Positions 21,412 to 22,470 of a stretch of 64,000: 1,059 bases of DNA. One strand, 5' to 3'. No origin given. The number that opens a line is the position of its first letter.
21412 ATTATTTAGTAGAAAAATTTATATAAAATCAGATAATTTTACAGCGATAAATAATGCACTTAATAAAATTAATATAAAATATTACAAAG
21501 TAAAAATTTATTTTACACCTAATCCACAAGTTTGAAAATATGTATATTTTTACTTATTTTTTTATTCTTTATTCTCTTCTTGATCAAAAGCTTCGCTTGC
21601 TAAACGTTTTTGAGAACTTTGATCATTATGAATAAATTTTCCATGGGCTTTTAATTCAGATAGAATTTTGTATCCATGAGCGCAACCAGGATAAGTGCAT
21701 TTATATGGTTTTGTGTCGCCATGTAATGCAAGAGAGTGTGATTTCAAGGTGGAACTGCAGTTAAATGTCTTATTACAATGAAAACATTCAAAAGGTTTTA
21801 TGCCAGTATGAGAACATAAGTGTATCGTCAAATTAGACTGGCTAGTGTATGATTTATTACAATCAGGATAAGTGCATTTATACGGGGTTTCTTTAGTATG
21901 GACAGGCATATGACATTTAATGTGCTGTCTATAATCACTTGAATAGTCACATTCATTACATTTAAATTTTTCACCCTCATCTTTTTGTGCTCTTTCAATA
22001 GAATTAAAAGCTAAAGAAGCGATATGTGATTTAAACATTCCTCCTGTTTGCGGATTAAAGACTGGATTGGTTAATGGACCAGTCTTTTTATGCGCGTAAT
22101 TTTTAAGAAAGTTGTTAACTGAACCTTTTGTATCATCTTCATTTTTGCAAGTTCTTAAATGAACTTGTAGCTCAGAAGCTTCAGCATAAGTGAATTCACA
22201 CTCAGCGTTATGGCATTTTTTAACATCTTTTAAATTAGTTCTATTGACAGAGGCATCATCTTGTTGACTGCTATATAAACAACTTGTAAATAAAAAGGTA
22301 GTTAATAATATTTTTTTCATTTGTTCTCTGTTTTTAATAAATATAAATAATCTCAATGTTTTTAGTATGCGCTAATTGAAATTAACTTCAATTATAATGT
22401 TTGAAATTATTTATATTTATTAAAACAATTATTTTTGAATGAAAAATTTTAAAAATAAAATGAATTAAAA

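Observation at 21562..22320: Sec-signal-bearing protein with a eukaryote-type tandem C2H2 zinc-finger array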

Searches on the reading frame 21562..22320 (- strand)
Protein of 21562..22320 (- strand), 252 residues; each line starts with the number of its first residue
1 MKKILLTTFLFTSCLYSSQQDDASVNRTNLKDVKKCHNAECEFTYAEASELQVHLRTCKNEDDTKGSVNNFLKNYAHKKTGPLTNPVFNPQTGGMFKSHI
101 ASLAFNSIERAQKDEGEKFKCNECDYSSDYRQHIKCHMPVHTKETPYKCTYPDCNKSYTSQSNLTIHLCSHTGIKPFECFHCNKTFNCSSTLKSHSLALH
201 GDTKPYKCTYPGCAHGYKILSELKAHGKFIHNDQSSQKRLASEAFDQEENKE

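Call 3: search_protein_families(library=pfam, proteins=[window:21562-22320:-], max_evalue=1)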
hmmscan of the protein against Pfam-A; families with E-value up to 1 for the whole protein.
window:21562-22320:- (252 aa): 10 families
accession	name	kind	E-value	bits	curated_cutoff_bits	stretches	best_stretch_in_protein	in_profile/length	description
PF00096.32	zf-C2H2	-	9.9e-10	38.8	25.2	3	147-171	1-23/23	Zinc finger, C2H2 type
PF13465.12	zf-H2C2_2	-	0.00037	21.1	40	1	164-188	2-26/26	Zinc-finger double domain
PF13909.12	zf-H2C2_5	-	0.002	18.1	27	1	119-143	1-26/26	C2H2-type zinc-finger domain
PF22995.2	C2CH-3rd_BIRD-IDD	-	0.0042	17.2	27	0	176-196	1-21/25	BIRD-IDD transcription factor, third C2HC zinc finger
PF23611.1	zf-C2H2_16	-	0.0059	17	27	1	119-143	1-25/26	C2H2 zinc finger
PF12874.13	zf-met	-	0.028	15.2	21.2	2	154-171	6-23/25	Zinc-finger of C2H2 type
PF16159.10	FOXP-CC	-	0.031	15.2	28.9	0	149-170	7-28/69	FOXP coiled-coil domain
PF12171.14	zf-C2H2_jaz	-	0.057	14.1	22.6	1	176-195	1-20/27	Zinc-finger double-stranded RNA-binding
PF13913.12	zf-C2HC_2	-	0.089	13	27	0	178-190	4-16/25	zinc-finger of a C2HC-type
PF13894.12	zf-C2H2_4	-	0.098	13.9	27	1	177-200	1-24/24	C2H2-type zinc finger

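Call 6: find_homologous_proteins(query=window:21562-22320:-)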
Query window:21562-22320:- (252 aa): 16 proteins with E <= 0.001 among 187 candidates.
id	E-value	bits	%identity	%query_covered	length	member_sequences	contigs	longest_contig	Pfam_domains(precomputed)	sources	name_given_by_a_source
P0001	2.9e-170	582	100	100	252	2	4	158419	PF00096.33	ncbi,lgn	-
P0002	1.4e-24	105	40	38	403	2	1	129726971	PF13894.13,PF13465.13,PF23561.2,PF00096.33,PF12171.15,PF12874.14,PF23611.2,PF01352.33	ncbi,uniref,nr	ncbi:zinc finger 570 isoform X2 [Pelobates cultripes]|uniref:Zinc finger 570 isoform X2 n=1 Tax=Pelo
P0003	1.6e-19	89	34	37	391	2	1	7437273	PF24446.2,PF17017.12,PF16159.11,PF13894.13,PF13465.13,PF00096.33,PF12171.15,PF21816.4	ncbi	ncbi:hypothetical protein M406DRAFT_23532, partial [Cryphonectria parasitica EP155]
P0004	3.1e-18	84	37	46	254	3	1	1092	PF13894.13,PF13465.13,PF22110.3,PF00096.33,PF26218.1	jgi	-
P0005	1.7e-17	82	37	38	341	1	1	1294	PF26176.1,PF13894.13,PF13465.13,PF23561.2,PF00096.33,PF15909.11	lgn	-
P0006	5.9e-17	80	38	46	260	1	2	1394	PF13894.13,PF13465.13,PF00096.33,PF26218.1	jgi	-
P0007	2.9e-16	78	28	63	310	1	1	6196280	PF13894.13,PF13465.13,PF00096.33,PF07776.22,PF13912.13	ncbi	ncbi:hypothetical protein KR018_001549, partial [Drosophila ironensis]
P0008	1.4e-14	72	41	33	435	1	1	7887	PF13894.13,PF13465.13,PF23561.2,PF00096.33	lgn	-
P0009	1.6e-12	66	27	50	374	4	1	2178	PF13894.13,PF13465.13,PF00096.33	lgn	-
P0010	3.1e-12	65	30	38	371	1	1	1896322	PF13894.13,PF13465.13,PF00096.33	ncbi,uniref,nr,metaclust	ncbi:hypothetical protein WN51_11047 [Melipona quadrifasciata]|uniref:C2H2-type domain-containing pr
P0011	8.3e-12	63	36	40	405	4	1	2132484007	PF13894.13,PF27966.1,PF13465.13,PF23561.2,PF00096.33,PF13909.13,PF13912.13,PF01352.33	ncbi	ncbi:uncharacterized protein LOC144822051 isoform X2 [Lissotriton helveticus]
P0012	1.8e-10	59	44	32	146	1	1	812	PF13894.13,PF13465.13,PF00096.33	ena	-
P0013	1.5e-9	56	46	27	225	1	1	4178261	PF13894.13,PF13465.13,PF00096.33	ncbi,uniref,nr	ncbi:Krueppel-like factor 3 [Heterocephalus glaber]|uniref:Krueppel-like factor 3 n=1 Tax=Heteroceph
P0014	1.2e-7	50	46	21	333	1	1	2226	PF13465.13,PF00096.33,PF13909.13,PF23611.2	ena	-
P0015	6.6e-5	41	32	54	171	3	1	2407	PF13894.13,PF13465.13,PF16622.12,PF00096.33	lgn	-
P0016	6.2e-4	38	38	27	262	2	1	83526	PF13894.13,PF13465.13,PF00096.33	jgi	-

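Call 7: find_encoding_contigs(protein=window:21565-22320:-, flank=5000, max_places=6)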
Protein window:21565-22320:- (252 aa): 5 contigs read that carry it; 2 places shown.
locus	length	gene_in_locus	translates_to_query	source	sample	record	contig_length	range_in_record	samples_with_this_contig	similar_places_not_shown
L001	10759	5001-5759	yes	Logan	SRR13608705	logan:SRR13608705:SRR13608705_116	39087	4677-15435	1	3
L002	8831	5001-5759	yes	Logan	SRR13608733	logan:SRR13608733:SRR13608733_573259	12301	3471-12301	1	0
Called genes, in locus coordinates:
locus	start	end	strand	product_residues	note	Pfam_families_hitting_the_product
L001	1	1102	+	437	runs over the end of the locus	PF01235:Na_Ala_symp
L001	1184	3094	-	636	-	PF00005:ABC_tran, PF02463:SMC_N (faint), PF13555:AAA_29 (faint), PF13304:AAA_21 (faint), PF12848:ABC_tran_Xtn, PF00005:ABC_tran, PF16326:ABC_tran_CTD (weak)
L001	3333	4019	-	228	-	PF01027:Bax1-I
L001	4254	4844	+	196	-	-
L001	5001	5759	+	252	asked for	PF00096:zf-C2H2 (faint)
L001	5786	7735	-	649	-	PF17764:PriA_3primeBD (weak), PF04851:ResIII (weak), PF00270:DEAD, PF18319:Zn_ribbon_PriA (weak), PF00271:Helicase_C (weak), PF18074:PriA_C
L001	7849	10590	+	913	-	PF02739:5_3_exonuc_N, PF01367:5_3_exonuc, PF01612:DNA_pol_A_exo1, PF00476:DNA_pol_A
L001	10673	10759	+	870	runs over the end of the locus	PF01411:tRNA-synt_2c, PF07973:tRNA_SAD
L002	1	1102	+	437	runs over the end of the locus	PF01235:Na_Ala_symp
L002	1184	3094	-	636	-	PF00005:ABC_tran, PF02463:SMC_N (faint), PF13555:AAA_29 (faint), PF13304:AAA_21 (faint), PF12848:ABC_tran_Xtn, PF00005:ABC_tran, PF16326:ABC_tran_CTD (weak)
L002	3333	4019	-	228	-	PF01027:Bax1-I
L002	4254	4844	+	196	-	-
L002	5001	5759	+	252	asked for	PF00096:zf-C2H2 (faint)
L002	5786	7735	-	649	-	PF17764:PriA_3primeBD (weak), PF04851:ResIII (weak), PF00270:DEAD, PF18319:Zn_ribbon_PriA (weak), PF00271:Helicase_C (weak), PF18074:PriA_C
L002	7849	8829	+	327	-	?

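Call 27: search_protein_representatives(protein=window:21565-22320:-)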
Query: 252 residues. Proteins with E-value up to 0.001 (for the whole library): 93443; up to 1e-10: 31686; up to 1e-30: 2828. The best 150 are listed.
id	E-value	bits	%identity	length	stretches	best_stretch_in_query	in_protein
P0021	9.9e-172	585.5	41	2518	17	118-225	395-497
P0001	9.2e-171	582.3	100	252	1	1-252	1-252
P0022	1.8e-157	538.8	40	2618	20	105-212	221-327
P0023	1.4e-156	535.9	36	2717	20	118-218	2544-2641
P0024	1.6e-155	532.4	32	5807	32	115-239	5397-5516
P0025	2.2e-135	466.4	38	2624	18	110-237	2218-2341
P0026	2.6e-128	443.3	40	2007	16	118-195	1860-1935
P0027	9.5e-128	441.4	42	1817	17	116-233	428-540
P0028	7.2e-126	435.3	37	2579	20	110-215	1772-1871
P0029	2.5e-125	433.5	39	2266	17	117-195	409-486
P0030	1.2e-123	428.0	38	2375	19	115-208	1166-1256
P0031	4.1e-121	419.7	41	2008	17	116-209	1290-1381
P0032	2.9e-120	416.9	35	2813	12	113-214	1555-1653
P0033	9.5e-119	411.9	39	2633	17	116-235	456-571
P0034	8.8e-112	389.1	35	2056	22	117-234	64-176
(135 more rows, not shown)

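Call 31: find_encoding_contigs(protein=P0017, flank=5000, max_places=3)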
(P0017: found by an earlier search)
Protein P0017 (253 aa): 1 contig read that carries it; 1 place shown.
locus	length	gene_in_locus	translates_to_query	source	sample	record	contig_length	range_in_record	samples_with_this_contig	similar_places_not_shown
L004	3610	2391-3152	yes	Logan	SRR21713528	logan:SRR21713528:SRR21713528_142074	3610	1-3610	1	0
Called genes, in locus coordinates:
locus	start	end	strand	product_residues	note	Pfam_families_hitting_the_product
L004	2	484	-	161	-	?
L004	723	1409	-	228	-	PF01027:Bax1-I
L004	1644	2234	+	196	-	-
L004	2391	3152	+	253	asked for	PF13465:zf-H2C2_2 (faint), PF00096:zf-C2H2 (faint)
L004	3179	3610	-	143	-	?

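Call 32: find_encoding_contigs(protein=P0014, flank=5000, max_places=4)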
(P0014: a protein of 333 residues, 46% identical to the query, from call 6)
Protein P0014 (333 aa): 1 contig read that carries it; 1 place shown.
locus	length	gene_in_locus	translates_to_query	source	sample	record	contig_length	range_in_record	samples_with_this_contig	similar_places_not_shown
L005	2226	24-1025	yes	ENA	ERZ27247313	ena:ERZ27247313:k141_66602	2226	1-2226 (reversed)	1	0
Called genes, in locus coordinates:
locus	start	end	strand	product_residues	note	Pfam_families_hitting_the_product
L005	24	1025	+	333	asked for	PF00096:zf-C2H2 (faint), PF13909:zf-H2C2_5 (weak), PF23611:zf-C2H2_16 (weak), PF13465:zf-H2C2_2, PF13909:zf-H2C2_5 (weak)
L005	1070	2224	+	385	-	?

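Call 33: find_encoding_contigs(protein=P0016, flank=8000, max_places=3)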
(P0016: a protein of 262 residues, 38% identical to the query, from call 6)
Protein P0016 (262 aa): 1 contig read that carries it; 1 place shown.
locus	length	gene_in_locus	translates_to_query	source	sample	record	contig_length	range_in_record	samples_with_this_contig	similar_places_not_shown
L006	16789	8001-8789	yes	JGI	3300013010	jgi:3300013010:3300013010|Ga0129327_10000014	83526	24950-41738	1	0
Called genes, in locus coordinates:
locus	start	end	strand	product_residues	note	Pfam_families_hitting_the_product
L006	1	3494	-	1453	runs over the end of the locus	-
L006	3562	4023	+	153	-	PF13800:Sigma_reg_N (faint)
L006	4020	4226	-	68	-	-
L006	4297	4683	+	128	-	-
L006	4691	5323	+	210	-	-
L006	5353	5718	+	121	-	-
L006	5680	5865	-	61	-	-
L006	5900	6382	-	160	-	PF12678:zf-rbx1, PF12861:zf-ANAPC11 (weak), PF00097:zf-C3HC4 (faint), PF13639:zf-RING_2, PF13923:zf-C3HC4_2 (weak)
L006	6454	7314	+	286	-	-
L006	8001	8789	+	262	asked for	PF00096:zf-C2H2 (faint), PF13894:zf-C2H2_4 (faint), PF13465:zf-H2C2_2 (weak)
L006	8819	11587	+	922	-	PF19302:DUF5915 (faint), PF13884:Peptidase_S74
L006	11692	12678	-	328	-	-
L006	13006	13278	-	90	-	-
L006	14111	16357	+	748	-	PF16808:PKcGMP_CC (faint)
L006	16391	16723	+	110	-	-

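Call 34: search_protein_families(library=pfam, proteins=[L005:1070-2224:+, P0014, L004:3179-3610:-, L004:2-484:-], max_evalue=0.01)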
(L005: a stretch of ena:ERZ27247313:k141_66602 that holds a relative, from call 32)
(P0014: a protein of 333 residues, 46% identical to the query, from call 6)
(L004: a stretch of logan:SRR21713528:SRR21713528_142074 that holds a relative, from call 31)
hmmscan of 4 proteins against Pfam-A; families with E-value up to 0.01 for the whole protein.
L005:1070-2224:+ (385 aa): 11 families
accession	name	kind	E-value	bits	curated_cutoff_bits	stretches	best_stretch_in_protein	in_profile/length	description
PF13465.12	zf-H2C2_2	-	4.4e-51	168.8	40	6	356-381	1-26/26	Zinc-finger double domain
PF23611.1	zf-C2H2_16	-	1.9e-36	123.8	27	6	252-279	1-26/26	C2H2 zinc finger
PF13909.12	zf-H2C2_5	-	1e-26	92.6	27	2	340-365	1-25/26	C2H2-type zinc-finger domain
PF00096.32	zf-C2H2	-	2.1e-25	88.1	25.2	4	312-334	1-23/23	Zinc finger, C2H2 type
PF24540.1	zf-C2H2_REST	-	1.4e-17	63.4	27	1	310-338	1-29/30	REST-like, C2H2-type zinc finger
PF23561.1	zf-C2H2_15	-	7.7e-16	58.2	27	0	239-250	19-30/30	C2H2 zinc finger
PF22110.2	TFIIIA_zf-C2H2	-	1.4e-13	51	27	2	209-235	2-25/32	TFIIIA, beta-beta-alpha zinc finger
PF23223.1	zf-C2H2_ZNF462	-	3.5e-07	30.2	27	0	314-335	6-28/31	Zinc finger protein 462, C2H2 zinc finger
PF13894.12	zf-C2H2_4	-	0.0001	23.1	27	0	164-186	1-23/24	C2H2-type zinc finger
PF23225.1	zf-C2H2_7th_ZNF462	-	0.00011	22.3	27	0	309-331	2-24/42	Zinc finger protein 462, seventh C2H2 zinc finger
PF17017.11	zf-C2H2_aberr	-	0.00031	21.4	27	0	222-266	1-51/172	Aberrant zinc-finger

P0014 (333 aa): 7 families
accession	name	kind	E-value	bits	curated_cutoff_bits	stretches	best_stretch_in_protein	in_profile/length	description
PF13909.12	zf-H2C2_5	-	1.2e-14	54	27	2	197-222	1-25/26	C2H2-type zinc-finger domain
PF00096.32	zf-C2H2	-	4.7e-09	36.6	25.2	1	197-221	1-23/23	Zinc finger, C2H2 type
PF13465.12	zf-H2C2_2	-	4.8e-09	36.5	40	1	214-239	2-25/26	Zinc-finger double domain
PF23611.1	zf-C2H2_16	-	5.2e-07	30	27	1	198-224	2-26/26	C2H2 zinc finger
PF22110.2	TFIIIA_zf-C2H2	-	6.2e-05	23.3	27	1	214-247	2-32/32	TFIIIA, beta-beta-alpha zinc finger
PF23223.1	zf-C2H2_ZNF462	-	0.0035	17.4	27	0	233-249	8-24/31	Zinc finger protein 462, C2H2 zinc finger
PF13894.12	zf-C2H2_4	-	0.0059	17.7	27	0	169-191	1-23/24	C2H2-type zinc finger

L004:3179-3610:- (143 aa): 1 family
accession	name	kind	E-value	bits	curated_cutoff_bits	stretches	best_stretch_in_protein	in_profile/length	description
PF18074.6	PriA_C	-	2.6e-10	41.4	26.9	1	56-133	3-83/95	Primosomal protein N C-terminal domain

L004:2-484:- (161 aa): 7 families
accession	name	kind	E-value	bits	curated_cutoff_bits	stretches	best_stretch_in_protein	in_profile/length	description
PF00005.33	ABC_tran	-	6.3e-10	40.2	25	1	18-128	2-80/137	ABC transporter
PF13304.12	AAA_21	-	2e-05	25.2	27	1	31-51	3-23/304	AAA domain, putative AbiEii toxin, Type IV TA system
PF13555.12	AAA_29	-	0.0011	19.1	27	1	24-48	19-43/61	P-loop containing region of AAA domain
PF13191.12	AAA_16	-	0.0027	18.7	32.6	1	32-124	29-120/167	AAA ATPase domain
PF20703.3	nSTAND1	-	0.0028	17.8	27.1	1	5-48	11-54/379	Novel STAND NTPase 1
PF13476.12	AAA_23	-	0.003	18.7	27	1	32-47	24-39/201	AAA domain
PF13175.12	AAA_15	-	0.0078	16.3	32.1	0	32-48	28-44/374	AAA ATPase domain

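Call 45: find_related_loci(query=A1, collection=metagenome_contigs, flank=5000)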
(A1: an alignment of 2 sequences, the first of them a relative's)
Query A1 (252 aa) in metagenome_contigs; peptide patterns used: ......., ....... (x = any residue, [..] = any of these).
272 stretches matched a pattern, but none encodes a relative of the query by tblastn (E <= 1e-3).

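Call 46: find_related_loci(query=A1, collection=viral_contigs, flank=5000)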
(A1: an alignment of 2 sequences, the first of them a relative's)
Query A1 (252 aa) in viral_contigs; peptide patterns used: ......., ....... (x = any residue, [..] = any of these).
600 stretches matched a pattern, but none encodes a relative of the query by tblastn (E <= 1e-3).
